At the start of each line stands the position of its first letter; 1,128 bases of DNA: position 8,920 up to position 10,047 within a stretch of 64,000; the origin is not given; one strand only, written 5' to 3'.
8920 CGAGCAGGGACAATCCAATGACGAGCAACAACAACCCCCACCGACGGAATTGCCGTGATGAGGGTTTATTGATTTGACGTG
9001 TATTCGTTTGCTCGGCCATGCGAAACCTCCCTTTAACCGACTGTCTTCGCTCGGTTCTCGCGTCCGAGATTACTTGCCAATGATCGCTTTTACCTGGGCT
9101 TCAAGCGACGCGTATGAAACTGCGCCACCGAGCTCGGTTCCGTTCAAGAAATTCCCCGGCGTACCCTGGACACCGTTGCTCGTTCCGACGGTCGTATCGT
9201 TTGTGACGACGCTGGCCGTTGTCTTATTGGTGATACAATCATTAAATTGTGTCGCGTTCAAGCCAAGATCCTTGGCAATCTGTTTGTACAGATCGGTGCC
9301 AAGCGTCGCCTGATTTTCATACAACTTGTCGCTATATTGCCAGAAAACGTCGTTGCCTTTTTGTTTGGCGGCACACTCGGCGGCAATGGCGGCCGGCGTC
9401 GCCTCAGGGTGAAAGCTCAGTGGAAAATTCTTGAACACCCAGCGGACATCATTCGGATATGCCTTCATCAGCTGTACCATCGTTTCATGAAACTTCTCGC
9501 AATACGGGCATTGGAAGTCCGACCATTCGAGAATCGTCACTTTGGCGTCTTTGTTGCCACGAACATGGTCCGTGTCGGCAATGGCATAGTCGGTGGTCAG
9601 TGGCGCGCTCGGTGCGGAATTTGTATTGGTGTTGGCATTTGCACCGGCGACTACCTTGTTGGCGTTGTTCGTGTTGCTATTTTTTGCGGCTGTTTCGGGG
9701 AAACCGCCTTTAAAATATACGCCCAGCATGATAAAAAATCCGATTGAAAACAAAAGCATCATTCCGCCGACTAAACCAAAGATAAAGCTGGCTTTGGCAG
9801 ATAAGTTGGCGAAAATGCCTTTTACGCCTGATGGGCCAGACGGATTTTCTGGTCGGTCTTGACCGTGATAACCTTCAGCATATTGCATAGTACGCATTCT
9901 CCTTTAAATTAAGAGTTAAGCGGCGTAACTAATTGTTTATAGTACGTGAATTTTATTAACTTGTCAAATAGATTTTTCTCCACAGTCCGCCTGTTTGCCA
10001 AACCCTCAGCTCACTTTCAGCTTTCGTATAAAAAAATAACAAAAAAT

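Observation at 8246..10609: Three consecutive membrane-anchored thiol-disulfide oxidoreductases (two DsbA-like with E-x-D-F-x-CxxC, one CPSC thioredoxin-like) next to lgt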

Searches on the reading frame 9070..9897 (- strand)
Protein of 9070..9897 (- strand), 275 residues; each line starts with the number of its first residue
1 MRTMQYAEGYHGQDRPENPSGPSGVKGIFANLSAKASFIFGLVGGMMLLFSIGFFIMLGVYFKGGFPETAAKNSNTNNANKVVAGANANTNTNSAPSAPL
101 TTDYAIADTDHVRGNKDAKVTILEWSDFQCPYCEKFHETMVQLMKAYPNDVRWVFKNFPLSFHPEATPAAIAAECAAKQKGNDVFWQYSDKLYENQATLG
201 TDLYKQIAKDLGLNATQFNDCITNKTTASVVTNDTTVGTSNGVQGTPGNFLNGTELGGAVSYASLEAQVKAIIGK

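Call 4: search_protein_families(library=pfam, proteins=[window:9070-9897:-], max_evalue=0.01)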
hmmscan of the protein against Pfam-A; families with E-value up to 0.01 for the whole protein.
window:9070-9897:- (275 aa): 4 families
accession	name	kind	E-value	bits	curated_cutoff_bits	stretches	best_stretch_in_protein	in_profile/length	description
PF13462.12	Thioredoxin_4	-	3.2e-31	109.2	23.2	1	108-270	3-164/165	Thioredoxin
PF01323.26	DSBA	-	2.3e-16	60.6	25.6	1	121-269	1-190/191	DSBA-like thioredoxin domain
PF13098.12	Thioredoxin_2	-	3e-06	28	27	1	116-266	3-101/104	Thioredoxin-like domain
PF13743.12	Thioredoxin_5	-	0.0036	17.5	27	1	156-248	67-160/186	Thioredoxin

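Call 10: search_protein_families(library=ncbifam, proteins=[window:9070-9897:-], max_evalue=0.01)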
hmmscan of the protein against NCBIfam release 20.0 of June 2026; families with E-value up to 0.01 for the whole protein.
window:9070-9897:- (275 aa): 4 families
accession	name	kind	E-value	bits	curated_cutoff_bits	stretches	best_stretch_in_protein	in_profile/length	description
NF041057.1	Rcas_1661_fam_Se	equivalog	1.1e-26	93.9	190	1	70-267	38-242/247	Rcas_1661 family thioredoxin-like (seleno)lipoprotein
NF008657.0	PRK11657.1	equivalog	2.9e-05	23.4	124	1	113-235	112-229/251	thiol:disulfide interchange protein DsbG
NF047695.1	ThlDiSintDsbAHaem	equivalog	0.00037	19.9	290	1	111-253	31-175/206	thiol:disulfide interchange protein DsbA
NF008129.0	PRK10877.1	equivalog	0.0027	17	215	0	117-142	106-131/237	bifunctional protein-disulfide isomerase/oxidoreductase DsbC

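Call 18: search_solved_structures(query=window:9070-9897:-, max_evalue=0.001, show_alignments=2)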
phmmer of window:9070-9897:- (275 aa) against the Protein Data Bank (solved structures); distinct sequences matched with E-value up to 0.001: 22.
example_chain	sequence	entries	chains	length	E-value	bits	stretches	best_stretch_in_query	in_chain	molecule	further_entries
6nen_A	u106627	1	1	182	4.9e-13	52.3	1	114-273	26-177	Copper resistance protein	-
6mhh_A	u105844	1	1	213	7.7e-13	51.7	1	114-273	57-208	Metal resistance protein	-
4xvw_A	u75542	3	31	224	9.3e-13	51.4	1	114-273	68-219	DsbA-like protein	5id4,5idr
4n30_A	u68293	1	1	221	4.6e-12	49.1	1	112-263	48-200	Protein disulfide isomerase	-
3eu3_A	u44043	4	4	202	9.4e-12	48.1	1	111-267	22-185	BdbD | Disulfide bond formation protein D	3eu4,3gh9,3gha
4gxz_A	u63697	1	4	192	1.2e-10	44.5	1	114-271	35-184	Suppression of copper sensitivity protein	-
3gyk_A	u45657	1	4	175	9.2e-10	41.6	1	112-266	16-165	27kDa outer membrane protein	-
3f4r_A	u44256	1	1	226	6e-08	35.6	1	109-251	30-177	Putative uncharacterized protein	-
3f4s_A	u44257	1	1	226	2.3e-07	33.7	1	109-250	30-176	Putative uncharacterized protein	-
3gmf_A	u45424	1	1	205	1.8e-06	30.8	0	105-137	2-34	Protein-disulfide isomerase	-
9edl_A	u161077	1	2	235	2.1e-06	30.6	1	109-246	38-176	Conserved hypothetical lipoprotein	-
7unn_A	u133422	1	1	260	3.9e-06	29.7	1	113-259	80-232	Thioredoxin domain-containing protein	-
4pwp_A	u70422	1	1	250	5.3e-06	29.2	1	112-258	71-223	DsbA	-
3bci_A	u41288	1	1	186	8.3e-06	28.6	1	114-270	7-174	Disulfide bond protein A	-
6eez_A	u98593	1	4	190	1.2e-05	28.1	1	111-262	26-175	DsbA-like disulfide oxidoreductase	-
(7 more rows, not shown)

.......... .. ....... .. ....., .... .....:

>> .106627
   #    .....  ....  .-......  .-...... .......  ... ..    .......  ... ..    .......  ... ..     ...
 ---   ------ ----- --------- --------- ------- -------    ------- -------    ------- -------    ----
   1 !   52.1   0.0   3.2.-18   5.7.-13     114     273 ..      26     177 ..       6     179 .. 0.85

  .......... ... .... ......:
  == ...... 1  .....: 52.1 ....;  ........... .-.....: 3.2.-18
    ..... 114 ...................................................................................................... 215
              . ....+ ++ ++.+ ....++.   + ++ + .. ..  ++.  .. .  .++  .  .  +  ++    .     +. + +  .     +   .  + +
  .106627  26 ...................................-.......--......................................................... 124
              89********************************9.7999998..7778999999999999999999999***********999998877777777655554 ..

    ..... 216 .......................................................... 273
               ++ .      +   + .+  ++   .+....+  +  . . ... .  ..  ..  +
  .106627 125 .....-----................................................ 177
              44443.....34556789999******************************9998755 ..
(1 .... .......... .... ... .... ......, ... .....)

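Call 67: find_encoding_contigs(protein=window:9070-9897:-, flank=10000, max_places=3)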
Protein window:9070-9897:- (275 aa): no gene with exactly this product is on record in the collection.
